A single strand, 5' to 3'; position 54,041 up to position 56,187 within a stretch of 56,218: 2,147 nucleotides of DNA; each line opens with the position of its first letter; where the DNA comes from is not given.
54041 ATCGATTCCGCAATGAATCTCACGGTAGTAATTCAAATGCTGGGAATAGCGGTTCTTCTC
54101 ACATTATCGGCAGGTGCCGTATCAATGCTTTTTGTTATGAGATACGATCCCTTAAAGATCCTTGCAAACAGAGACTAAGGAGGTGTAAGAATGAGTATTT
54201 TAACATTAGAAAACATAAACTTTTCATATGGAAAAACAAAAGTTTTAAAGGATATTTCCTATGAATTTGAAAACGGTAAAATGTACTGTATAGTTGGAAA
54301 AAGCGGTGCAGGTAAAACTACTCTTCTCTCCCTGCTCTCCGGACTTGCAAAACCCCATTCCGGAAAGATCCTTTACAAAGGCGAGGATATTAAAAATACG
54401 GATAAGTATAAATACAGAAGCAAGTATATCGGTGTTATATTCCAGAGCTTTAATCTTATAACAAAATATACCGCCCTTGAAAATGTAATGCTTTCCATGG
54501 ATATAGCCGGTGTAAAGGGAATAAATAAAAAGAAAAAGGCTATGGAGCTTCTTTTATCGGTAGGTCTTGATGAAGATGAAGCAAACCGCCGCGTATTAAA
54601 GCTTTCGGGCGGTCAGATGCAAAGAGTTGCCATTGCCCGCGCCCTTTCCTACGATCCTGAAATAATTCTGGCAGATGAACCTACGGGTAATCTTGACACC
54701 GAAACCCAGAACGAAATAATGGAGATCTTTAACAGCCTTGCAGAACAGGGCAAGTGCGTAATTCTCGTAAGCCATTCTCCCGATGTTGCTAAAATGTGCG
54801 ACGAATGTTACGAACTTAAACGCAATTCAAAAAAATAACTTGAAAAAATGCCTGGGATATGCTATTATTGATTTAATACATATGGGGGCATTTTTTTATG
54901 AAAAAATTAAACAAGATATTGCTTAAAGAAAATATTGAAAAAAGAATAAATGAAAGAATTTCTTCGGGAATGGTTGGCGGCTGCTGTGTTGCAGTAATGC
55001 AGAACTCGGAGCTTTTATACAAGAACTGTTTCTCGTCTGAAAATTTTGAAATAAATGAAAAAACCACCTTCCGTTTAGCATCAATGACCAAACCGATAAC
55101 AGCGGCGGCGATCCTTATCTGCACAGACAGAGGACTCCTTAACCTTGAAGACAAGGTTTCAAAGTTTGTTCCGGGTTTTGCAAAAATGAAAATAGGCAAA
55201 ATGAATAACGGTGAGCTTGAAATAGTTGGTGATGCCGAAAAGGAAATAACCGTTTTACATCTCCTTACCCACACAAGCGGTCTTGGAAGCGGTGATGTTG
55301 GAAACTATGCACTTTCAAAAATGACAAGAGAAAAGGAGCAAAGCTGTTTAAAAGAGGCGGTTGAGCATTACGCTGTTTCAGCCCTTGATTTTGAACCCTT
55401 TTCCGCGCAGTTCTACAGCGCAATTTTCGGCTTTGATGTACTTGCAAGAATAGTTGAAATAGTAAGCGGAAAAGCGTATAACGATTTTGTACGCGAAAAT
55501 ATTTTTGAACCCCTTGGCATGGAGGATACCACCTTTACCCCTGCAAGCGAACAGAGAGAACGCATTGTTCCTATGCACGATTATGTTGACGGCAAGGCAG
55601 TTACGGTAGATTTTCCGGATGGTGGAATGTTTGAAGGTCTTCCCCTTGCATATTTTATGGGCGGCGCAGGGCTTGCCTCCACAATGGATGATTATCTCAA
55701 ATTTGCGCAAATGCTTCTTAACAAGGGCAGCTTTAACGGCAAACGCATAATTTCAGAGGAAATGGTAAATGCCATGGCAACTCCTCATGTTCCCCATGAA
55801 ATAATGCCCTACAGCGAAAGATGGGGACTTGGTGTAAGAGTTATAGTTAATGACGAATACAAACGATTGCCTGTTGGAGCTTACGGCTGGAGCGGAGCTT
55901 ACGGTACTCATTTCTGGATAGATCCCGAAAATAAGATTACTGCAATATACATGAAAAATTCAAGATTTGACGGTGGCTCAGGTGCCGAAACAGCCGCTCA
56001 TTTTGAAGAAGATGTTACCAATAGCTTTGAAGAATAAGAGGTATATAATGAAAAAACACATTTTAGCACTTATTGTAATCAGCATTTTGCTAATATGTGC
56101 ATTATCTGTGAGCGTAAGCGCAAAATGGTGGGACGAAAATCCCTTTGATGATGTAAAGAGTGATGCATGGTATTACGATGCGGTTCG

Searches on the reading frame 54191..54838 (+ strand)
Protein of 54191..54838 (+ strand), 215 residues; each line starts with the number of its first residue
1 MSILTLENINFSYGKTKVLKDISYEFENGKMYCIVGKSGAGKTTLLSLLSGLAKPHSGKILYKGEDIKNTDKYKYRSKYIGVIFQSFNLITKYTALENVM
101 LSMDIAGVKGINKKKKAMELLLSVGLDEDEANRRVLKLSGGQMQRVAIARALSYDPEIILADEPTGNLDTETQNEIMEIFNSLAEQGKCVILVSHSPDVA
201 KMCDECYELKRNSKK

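Call 23: search_protein_families(library=pfam, proteins=[window:54191-54838:+], max_evalue=0.00001)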
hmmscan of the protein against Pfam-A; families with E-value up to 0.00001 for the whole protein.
window:54191-54838:+ (215 aa): 3 families
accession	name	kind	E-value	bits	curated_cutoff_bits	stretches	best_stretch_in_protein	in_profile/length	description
PF00005.33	ABC_tran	-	1.5e-35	123.2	25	1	19-165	1-136/137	ABC transporter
PF13304.12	AAA_21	-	6.1e-10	40.1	27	0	143-197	242-300/304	AAA domain, putative AbiEii toxin, Type IV TA system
PF13175.12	AAA_15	-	2e-08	34.7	32.1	0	19-111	14-92/374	AAA ATPase domain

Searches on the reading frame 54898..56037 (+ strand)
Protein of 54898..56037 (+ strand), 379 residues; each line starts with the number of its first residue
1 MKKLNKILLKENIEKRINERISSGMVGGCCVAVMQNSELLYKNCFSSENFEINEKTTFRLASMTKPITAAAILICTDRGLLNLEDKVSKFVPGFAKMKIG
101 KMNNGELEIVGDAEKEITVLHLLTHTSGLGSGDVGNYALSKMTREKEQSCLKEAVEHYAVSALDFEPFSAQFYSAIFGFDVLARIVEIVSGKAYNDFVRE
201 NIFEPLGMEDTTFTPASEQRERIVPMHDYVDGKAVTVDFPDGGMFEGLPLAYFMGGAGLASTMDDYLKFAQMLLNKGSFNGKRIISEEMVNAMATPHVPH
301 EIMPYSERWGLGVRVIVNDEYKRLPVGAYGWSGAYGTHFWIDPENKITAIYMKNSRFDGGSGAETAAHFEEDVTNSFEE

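Call 23: search_protein_families(library=pfam, proteins=[window:54898-56037:+], max_evalue=0.00001)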
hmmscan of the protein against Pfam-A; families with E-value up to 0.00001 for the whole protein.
window:54898-56037:+ (379 aa): 1 family
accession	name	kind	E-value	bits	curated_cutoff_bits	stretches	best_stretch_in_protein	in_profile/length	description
PF00144.29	Beta-lactamase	-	1.8e-56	192.1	27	1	19-364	7-319/329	Beta-lactamase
